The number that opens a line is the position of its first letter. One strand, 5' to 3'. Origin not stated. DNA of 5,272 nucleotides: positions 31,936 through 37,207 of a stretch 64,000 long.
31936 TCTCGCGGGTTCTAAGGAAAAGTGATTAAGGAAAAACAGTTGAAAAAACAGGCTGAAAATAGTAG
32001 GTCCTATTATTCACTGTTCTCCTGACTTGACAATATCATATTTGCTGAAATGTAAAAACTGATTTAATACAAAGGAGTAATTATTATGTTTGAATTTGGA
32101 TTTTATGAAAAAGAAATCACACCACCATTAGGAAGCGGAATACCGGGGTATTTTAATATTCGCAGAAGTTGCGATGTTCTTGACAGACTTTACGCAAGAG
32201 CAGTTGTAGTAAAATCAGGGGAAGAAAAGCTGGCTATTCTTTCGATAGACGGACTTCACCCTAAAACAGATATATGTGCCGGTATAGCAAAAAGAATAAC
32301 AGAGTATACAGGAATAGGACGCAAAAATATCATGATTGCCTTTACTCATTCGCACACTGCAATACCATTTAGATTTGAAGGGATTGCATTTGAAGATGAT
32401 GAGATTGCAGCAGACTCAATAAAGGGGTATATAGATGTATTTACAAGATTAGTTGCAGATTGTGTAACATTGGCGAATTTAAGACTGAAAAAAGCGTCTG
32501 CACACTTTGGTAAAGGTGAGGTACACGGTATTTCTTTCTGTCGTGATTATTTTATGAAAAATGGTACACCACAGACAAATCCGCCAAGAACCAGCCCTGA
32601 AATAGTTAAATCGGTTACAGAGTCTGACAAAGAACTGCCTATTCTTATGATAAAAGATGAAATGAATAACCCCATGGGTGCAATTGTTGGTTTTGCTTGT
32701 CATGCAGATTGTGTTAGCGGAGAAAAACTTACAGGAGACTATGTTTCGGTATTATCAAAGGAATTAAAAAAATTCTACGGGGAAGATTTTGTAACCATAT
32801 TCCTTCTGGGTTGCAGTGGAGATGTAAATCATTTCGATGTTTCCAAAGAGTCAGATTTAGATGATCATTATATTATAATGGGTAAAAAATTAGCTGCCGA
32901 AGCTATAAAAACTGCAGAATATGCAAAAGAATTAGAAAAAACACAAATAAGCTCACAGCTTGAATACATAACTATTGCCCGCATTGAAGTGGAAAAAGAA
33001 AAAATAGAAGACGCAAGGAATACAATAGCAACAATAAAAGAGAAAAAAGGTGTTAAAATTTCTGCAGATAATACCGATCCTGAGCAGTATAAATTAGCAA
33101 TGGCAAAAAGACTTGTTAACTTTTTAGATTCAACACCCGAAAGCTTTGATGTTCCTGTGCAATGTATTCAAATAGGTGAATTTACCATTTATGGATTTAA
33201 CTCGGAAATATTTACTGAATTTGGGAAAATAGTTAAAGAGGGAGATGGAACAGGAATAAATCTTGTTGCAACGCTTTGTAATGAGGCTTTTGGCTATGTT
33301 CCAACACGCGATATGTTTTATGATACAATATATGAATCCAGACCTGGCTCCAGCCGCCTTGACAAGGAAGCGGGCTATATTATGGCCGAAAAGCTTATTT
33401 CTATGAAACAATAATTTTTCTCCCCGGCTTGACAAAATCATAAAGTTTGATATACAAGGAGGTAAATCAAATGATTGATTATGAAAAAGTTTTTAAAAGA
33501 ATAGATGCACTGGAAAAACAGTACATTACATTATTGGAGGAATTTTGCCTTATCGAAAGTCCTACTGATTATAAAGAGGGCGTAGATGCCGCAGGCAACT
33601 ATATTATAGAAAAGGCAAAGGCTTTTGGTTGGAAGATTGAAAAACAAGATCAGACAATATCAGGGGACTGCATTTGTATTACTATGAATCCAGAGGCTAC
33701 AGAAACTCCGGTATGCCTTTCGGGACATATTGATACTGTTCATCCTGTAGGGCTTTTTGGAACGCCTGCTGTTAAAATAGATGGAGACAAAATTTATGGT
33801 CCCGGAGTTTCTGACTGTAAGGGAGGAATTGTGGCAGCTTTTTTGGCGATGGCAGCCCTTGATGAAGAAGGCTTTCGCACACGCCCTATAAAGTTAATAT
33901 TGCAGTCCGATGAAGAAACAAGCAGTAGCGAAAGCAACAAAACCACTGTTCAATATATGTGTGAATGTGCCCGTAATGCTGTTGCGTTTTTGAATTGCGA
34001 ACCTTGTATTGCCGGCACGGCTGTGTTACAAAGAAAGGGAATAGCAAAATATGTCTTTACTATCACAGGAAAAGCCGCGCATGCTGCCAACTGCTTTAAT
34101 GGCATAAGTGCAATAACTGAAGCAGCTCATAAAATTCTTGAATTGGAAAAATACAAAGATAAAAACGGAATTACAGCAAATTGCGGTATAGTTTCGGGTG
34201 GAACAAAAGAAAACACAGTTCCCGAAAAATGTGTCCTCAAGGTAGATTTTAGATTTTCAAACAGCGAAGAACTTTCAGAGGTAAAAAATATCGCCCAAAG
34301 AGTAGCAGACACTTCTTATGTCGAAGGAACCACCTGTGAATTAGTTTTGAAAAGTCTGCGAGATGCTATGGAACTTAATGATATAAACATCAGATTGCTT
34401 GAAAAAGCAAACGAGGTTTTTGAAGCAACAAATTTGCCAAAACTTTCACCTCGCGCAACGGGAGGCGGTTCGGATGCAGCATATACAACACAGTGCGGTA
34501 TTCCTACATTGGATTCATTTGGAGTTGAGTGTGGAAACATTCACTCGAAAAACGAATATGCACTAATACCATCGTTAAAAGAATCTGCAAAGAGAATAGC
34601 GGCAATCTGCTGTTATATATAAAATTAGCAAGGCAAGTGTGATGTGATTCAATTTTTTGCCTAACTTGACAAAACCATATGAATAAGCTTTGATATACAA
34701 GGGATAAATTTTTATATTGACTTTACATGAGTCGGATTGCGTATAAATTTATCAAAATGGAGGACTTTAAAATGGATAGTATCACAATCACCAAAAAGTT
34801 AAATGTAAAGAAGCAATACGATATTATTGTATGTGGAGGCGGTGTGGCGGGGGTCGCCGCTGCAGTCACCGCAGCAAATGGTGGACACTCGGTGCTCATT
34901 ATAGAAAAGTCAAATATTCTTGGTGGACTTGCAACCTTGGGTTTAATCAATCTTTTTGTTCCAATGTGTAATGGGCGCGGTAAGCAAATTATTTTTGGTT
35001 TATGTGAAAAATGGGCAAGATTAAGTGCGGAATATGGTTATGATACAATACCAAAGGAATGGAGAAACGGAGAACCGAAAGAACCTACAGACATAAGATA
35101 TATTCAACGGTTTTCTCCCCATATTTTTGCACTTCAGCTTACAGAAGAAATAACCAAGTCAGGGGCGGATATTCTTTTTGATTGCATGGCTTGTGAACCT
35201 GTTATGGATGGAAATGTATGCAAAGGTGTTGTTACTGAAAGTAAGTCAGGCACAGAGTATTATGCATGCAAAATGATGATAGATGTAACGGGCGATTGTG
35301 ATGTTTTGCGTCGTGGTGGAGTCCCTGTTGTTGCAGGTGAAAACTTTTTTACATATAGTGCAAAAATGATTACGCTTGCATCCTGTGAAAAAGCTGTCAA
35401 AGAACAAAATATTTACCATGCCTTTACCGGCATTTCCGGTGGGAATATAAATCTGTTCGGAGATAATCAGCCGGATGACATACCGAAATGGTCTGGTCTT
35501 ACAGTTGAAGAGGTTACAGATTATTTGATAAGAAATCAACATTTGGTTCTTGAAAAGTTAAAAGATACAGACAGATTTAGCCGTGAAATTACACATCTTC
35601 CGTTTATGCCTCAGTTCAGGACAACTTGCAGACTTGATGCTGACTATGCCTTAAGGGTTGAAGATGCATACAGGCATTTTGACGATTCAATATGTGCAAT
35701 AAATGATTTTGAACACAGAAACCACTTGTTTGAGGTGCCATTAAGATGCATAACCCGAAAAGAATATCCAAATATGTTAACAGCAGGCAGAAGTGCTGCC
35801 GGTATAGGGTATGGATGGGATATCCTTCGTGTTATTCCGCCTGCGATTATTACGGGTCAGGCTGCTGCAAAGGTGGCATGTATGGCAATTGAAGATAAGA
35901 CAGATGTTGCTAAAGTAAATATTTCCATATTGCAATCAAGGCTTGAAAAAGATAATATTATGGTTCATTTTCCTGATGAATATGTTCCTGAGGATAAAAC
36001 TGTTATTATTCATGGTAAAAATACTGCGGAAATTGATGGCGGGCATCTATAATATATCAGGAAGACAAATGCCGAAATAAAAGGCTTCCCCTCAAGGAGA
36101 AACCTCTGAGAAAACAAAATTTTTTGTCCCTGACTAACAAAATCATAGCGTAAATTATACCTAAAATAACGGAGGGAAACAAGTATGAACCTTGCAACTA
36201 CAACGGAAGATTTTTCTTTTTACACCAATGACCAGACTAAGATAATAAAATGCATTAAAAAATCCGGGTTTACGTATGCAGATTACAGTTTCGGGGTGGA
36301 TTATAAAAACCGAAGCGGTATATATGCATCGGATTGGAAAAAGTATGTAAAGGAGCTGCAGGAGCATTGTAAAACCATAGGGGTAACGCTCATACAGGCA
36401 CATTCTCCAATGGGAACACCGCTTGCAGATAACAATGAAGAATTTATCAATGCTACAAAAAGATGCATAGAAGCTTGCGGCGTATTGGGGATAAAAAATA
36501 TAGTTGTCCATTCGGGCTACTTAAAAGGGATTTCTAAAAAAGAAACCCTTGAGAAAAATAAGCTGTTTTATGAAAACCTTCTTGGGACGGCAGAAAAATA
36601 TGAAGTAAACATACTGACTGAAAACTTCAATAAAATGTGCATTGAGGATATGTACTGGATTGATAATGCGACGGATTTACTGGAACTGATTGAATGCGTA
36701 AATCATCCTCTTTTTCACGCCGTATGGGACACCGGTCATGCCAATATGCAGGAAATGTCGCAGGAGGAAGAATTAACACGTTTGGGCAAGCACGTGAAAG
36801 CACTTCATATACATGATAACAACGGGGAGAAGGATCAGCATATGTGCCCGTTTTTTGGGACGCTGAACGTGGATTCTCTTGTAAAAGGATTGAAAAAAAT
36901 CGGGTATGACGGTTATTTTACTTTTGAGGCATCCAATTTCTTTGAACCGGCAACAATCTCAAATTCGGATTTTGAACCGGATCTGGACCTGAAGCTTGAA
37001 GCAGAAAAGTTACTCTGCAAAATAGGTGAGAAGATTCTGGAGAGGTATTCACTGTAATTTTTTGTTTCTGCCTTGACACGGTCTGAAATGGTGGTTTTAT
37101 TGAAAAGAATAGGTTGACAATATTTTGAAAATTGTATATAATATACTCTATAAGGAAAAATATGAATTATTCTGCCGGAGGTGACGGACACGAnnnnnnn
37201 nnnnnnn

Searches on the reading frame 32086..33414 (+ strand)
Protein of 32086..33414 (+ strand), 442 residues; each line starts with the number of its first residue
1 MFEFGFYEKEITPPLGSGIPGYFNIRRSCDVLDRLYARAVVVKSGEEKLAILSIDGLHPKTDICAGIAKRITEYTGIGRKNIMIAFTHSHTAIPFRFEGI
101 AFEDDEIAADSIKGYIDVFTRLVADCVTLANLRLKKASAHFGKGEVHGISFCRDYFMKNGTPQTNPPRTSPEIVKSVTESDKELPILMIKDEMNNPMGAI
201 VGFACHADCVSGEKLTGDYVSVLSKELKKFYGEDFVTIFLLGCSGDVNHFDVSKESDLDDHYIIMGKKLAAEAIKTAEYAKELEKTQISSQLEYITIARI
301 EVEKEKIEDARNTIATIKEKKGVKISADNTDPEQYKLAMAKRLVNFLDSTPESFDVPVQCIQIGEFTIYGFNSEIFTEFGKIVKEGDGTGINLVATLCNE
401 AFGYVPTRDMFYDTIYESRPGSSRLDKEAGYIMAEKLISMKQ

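Call 22: search_protein_families(library=pfam, proteins=[window:32086-33414:+], max_evalue=0.001)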
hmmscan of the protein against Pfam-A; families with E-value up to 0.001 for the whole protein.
window:32086-33414:+ (442 aa): 1 family
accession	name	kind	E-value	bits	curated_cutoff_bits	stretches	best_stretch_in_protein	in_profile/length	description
PF04734.18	Ceramidase_alk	-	6.9e-13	48.5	32.1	1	8-212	7-209/509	Neutral/alkaline non-lysosomal ceramidase, N-terminal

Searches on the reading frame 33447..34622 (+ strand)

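Call 30: search_protein_families(library=pfam, proteins=[window:33447-34622:+], max_evalue=0.001)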
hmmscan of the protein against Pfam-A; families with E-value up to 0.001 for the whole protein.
window:33447-34622:+ (391 aa): 3 families
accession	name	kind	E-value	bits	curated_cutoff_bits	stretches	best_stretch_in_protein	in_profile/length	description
PF01546.33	Peptidase_M20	-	4.6e-25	89.2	24.6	1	90-387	1-203/206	Peptidase family M20/M25/M40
PF07687.19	M20_dimer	-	4.8e-21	75.2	21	1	195-294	2-106/107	Peptidase dimerisation domain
PF04389.22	Peptidase_M28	-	9.8e-05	22.6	21.3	1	78-187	4-95/193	Peptidase family M28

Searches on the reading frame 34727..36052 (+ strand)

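Call 30: search_protein_families(library=pfam, proteins=[window:34727-36052:+], max_evalue=0.001)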
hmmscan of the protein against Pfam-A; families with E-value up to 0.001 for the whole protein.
window:34727-36052:+ (441 aa): 7 families
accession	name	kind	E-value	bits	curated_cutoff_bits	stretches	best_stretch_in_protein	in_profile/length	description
PF12831.13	FAD_oxidored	-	6.1e-48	164.6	27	2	32-206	1-162/416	FAD dependent oxidoreductase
PF00890.30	FAD_binding_2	-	7.4e-08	32.4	20.4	1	32-67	1-36/414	FAD binding domain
PF01266.30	DAO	-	1.3e-07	31.9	27.9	1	32-79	1-48/353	FAD dependent oxidoreductase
PF13450.12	NAD_binding_8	-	9.2e-05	23.1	21.9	1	36-70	2-36/68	NAD(P)-binding Rossmann-like domain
PF07992.20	Pyr_redox_2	-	0.00017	21.6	26.1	0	31-66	1-37/291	Pyridine nucleotide-disulphide oxidoreductase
PF03486.20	HI0933_like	-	0.0002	21.3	50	1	32-66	2-36/244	HI0933-like protein Rossmann domain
PF01134.28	GIDA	-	0.00068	19.2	22.1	0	32-61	1-31/391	Glucose inhibited division protein A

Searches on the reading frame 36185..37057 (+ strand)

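Call 30: search_protein_families(library=pfam, proteins=[window:36185-37057:+], max_evalue=0.001)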
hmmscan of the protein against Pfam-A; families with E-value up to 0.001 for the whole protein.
window:36185-37057:+ (290 aa): 1 family
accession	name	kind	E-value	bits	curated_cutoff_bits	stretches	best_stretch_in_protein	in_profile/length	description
PF01261.30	AP_endonuc_2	-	3e-35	122.6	31.1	1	24-250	4-230/249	Xylose isomerase-like TIM barrel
